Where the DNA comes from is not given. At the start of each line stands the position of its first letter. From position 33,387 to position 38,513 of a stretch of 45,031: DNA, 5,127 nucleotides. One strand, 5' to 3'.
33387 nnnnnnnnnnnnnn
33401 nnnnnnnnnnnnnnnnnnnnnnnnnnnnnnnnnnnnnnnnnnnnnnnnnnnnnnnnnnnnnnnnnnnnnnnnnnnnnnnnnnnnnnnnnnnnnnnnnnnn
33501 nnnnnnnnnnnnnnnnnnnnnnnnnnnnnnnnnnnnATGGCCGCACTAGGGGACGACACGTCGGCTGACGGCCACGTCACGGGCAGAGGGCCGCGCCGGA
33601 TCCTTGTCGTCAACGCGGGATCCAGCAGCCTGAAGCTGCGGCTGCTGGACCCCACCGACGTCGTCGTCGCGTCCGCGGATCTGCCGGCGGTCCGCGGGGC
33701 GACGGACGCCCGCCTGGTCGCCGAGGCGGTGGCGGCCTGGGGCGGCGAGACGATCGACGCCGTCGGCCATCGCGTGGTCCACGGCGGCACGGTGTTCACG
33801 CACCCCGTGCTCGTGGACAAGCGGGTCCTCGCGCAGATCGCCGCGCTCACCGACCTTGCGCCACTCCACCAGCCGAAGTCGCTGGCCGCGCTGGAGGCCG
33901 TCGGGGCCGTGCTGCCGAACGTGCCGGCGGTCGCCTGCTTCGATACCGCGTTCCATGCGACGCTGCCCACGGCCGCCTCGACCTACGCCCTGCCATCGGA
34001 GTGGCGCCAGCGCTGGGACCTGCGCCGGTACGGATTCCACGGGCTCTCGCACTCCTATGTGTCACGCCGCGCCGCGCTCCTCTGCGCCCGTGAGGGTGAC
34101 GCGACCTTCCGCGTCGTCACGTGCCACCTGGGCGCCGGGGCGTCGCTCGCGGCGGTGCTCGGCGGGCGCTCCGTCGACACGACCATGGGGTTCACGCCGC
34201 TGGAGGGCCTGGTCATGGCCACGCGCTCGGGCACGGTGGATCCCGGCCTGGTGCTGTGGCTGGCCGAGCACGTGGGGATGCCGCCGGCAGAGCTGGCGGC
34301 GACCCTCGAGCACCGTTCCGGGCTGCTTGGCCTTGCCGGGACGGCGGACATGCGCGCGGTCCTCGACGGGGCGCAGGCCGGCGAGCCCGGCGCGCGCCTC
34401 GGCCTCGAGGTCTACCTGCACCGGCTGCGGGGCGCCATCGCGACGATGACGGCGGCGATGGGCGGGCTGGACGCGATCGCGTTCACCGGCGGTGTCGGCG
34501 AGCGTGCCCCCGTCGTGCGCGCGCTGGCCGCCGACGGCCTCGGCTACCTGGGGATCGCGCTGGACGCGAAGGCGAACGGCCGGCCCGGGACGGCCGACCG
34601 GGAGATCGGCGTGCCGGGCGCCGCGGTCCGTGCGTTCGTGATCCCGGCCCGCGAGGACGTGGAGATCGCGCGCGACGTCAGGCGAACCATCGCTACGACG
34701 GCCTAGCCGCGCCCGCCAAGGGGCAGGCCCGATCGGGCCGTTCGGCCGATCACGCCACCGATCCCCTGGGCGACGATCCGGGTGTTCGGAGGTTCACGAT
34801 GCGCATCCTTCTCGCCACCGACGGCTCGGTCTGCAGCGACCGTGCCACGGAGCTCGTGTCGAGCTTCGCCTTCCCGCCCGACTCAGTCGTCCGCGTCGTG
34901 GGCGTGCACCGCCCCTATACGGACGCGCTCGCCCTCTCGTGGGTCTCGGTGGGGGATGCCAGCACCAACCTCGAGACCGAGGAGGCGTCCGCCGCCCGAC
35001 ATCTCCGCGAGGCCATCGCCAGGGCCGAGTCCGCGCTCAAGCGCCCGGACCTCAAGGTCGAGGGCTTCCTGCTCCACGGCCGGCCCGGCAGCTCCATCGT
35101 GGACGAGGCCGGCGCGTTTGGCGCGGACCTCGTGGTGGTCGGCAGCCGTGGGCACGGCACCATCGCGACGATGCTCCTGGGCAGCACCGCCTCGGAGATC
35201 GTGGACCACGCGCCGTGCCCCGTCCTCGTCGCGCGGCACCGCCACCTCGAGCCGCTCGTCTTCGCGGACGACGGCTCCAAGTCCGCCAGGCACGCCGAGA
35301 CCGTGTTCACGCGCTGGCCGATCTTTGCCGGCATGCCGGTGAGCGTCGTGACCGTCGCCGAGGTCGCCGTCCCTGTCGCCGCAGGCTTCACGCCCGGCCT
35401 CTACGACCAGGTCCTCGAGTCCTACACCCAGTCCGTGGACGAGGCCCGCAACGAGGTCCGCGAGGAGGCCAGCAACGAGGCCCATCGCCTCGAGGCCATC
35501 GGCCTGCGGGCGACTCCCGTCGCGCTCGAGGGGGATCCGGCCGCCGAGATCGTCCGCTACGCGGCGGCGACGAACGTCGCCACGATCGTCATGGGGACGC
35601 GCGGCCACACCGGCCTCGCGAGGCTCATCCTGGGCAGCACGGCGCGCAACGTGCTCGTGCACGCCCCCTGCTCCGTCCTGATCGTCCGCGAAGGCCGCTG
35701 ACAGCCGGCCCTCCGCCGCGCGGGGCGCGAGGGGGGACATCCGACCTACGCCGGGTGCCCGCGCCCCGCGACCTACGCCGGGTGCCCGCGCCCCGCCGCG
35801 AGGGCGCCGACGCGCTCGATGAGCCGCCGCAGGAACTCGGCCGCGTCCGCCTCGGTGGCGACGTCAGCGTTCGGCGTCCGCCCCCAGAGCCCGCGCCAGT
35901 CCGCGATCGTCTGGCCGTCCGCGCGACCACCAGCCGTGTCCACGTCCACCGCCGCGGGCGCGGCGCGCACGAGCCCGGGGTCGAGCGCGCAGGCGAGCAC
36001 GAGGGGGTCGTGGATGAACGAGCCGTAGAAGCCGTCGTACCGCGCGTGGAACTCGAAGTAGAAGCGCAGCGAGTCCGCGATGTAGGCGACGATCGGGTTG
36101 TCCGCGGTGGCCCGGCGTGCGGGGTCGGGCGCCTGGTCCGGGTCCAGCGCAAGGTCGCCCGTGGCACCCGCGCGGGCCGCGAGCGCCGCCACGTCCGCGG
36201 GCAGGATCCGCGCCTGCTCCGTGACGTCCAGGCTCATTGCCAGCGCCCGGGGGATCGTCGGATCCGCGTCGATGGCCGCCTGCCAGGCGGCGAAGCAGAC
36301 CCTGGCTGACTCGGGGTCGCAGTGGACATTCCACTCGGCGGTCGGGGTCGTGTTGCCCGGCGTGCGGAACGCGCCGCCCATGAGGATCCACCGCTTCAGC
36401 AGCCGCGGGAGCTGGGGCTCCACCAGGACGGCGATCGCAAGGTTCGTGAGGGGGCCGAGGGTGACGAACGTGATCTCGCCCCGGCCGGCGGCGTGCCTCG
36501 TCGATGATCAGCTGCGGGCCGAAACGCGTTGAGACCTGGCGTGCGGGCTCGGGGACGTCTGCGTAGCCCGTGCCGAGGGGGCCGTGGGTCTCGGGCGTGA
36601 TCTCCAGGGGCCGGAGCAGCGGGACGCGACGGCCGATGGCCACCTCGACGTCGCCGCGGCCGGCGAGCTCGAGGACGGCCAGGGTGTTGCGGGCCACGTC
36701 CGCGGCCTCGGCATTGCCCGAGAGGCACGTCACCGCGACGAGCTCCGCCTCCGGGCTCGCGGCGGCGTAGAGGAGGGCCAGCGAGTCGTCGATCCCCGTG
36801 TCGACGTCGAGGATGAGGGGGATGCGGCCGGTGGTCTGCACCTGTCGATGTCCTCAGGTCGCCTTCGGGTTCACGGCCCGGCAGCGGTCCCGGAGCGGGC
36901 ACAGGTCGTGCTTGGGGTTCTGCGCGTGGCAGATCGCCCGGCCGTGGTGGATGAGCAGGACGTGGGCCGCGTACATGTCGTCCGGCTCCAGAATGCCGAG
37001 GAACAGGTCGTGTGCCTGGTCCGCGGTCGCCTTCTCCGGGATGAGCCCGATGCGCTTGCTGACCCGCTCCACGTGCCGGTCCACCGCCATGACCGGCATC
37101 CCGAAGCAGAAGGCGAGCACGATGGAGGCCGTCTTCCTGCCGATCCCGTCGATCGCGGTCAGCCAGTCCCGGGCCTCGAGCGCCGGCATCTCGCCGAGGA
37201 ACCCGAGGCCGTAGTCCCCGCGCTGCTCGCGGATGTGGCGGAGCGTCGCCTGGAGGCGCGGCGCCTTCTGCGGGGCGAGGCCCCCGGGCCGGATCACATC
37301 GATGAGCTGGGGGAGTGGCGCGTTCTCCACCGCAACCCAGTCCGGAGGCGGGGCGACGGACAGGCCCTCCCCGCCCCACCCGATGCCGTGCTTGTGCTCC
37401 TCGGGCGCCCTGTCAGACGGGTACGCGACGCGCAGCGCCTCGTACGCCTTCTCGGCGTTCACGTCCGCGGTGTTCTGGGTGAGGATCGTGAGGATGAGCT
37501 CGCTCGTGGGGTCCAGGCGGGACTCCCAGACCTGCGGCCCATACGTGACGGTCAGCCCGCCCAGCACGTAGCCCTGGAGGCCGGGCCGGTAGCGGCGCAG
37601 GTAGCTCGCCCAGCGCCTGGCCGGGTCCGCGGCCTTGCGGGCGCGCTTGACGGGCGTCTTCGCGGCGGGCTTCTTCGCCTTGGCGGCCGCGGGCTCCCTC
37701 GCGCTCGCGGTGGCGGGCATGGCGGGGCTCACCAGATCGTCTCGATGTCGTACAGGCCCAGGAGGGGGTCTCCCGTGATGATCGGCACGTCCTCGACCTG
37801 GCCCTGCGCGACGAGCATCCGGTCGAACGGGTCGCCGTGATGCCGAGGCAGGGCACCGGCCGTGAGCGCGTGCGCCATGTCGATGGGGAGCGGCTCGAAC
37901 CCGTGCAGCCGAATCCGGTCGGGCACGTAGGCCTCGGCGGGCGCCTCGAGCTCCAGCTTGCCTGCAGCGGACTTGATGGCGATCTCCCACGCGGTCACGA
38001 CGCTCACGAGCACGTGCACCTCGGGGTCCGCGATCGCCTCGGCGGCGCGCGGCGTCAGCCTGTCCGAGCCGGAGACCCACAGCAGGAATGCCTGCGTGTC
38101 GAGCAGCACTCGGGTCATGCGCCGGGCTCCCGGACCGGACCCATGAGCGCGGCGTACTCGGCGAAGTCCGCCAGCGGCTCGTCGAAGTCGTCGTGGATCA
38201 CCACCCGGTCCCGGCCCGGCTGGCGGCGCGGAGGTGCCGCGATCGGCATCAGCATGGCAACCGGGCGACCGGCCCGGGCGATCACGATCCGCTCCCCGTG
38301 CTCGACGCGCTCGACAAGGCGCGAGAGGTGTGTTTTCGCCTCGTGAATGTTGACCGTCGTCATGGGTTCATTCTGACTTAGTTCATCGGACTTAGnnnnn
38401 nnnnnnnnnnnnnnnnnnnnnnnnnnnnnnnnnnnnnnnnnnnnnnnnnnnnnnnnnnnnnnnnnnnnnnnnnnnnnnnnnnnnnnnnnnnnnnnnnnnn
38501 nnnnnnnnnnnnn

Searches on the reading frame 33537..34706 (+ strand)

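Call 55: search_protein_families(library=pfam, proteins=[window:33537-34706:+], max_evalue=0.001)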
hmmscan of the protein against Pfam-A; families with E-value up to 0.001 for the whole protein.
window:33537-34706:+ (389 aa): 1 family
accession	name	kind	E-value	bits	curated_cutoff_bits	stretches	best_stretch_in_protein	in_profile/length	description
PF00871.23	Acetate_kinase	-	2.8e-110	369.1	22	1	71-379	81-392/392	Acetokinase family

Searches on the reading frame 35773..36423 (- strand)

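Call 55: search_protein_families(library=pfam, proteins=[window:35773-36423:-], max_evalue=0.001)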
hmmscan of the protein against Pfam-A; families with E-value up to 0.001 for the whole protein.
window:35773-36423:- (216 aa): 1 family
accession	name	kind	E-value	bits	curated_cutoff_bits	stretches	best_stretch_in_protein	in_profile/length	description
PF01156.24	IU_nuc_hydro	-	6.9e-41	141.3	34.2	1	1-198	132-296/297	Inosine-uridine preferring nucleoside hydrolase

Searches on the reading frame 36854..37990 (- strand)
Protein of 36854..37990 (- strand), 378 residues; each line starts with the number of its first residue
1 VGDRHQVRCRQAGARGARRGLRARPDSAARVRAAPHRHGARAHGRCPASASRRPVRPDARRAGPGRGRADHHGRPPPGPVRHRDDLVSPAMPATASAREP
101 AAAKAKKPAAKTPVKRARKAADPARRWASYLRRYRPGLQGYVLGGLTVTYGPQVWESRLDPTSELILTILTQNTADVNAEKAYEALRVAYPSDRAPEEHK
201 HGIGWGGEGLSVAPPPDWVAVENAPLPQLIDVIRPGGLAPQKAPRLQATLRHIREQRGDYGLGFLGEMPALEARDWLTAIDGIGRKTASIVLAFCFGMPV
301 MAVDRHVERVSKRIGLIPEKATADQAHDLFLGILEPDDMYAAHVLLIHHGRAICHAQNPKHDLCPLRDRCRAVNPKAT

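Call 55: search_protein_families(library=pfam, proteins=[window:36854-37990:-], max_evalue=0.001)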
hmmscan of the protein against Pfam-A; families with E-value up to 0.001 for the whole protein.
window:36854-37990:- (378 aa): 3 families
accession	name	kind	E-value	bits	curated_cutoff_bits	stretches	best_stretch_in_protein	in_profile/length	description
PF00730.31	HhH-GPD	-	1.6e-10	41.7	26.2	1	168-330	3-102/108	HhH-GPD superfamily base excision DNA repair protein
PF10576.14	EndIII_4Fe-2S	-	6.8e-05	23.5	20.5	1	354-370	1-17/17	Iron-sulfur binding domain of endonuclease III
PF00633.29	HHH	-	0.00099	19.3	24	0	274-294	10-30/30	Helix-hairpin-helix motif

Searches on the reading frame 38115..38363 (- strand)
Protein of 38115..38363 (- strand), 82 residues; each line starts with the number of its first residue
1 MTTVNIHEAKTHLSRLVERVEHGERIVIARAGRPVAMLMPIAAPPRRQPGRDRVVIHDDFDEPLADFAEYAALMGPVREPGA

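Call 55: search_protein_families(library=pfam, proteins=[window:38115-38363:-], max_evalue=0.001)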
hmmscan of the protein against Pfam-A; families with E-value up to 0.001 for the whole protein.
window:38115-38363:- (82 aa): 1 family
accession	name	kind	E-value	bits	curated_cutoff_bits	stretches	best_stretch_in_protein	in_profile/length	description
PF02604.26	PhdYeFM_antitox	-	2.3e-13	50.1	29.8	1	1-48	1-49/74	Antitoxin Phd_YefM, type II toxin-antitoxin system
